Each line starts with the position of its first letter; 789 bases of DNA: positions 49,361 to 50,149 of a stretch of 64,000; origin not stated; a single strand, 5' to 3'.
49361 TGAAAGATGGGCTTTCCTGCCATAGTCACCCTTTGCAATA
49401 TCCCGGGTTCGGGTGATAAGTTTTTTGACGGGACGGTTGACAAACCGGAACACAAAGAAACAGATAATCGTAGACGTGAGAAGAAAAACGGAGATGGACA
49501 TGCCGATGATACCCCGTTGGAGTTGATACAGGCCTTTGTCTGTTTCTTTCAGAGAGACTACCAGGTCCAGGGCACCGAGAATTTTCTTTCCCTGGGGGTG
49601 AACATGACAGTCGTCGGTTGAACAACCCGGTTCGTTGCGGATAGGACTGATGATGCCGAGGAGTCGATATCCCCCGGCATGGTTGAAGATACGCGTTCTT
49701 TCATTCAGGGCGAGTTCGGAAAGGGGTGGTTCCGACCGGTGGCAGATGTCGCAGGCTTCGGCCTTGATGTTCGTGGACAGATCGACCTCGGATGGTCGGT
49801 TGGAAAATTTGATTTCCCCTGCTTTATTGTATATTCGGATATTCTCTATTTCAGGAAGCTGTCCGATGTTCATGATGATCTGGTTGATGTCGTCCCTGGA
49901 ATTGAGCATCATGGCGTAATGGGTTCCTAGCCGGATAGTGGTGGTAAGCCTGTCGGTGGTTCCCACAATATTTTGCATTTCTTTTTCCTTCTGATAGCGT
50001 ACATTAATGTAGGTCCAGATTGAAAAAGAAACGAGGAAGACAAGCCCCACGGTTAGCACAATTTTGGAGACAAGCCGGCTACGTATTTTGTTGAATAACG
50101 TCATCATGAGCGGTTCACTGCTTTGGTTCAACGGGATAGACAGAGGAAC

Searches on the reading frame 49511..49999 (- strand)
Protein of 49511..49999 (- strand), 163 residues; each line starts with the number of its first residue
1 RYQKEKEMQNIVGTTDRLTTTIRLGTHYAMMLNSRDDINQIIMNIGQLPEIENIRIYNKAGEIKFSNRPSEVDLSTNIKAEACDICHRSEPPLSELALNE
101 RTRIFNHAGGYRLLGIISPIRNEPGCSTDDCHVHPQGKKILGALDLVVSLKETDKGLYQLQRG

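Call 79: search_solved_structures(query=window:49511-49999:-, max_evalue=10, show_alignments=2)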
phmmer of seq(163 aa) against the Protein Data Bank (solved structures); distinct sequences matched with E-value up to 10: 1.
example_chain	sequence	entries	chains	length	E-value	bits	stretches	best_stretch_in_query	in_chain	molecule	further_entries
3b47_A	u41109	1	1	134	0.45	13.6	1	108-153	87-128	Methyl-accepting chemotaxis protein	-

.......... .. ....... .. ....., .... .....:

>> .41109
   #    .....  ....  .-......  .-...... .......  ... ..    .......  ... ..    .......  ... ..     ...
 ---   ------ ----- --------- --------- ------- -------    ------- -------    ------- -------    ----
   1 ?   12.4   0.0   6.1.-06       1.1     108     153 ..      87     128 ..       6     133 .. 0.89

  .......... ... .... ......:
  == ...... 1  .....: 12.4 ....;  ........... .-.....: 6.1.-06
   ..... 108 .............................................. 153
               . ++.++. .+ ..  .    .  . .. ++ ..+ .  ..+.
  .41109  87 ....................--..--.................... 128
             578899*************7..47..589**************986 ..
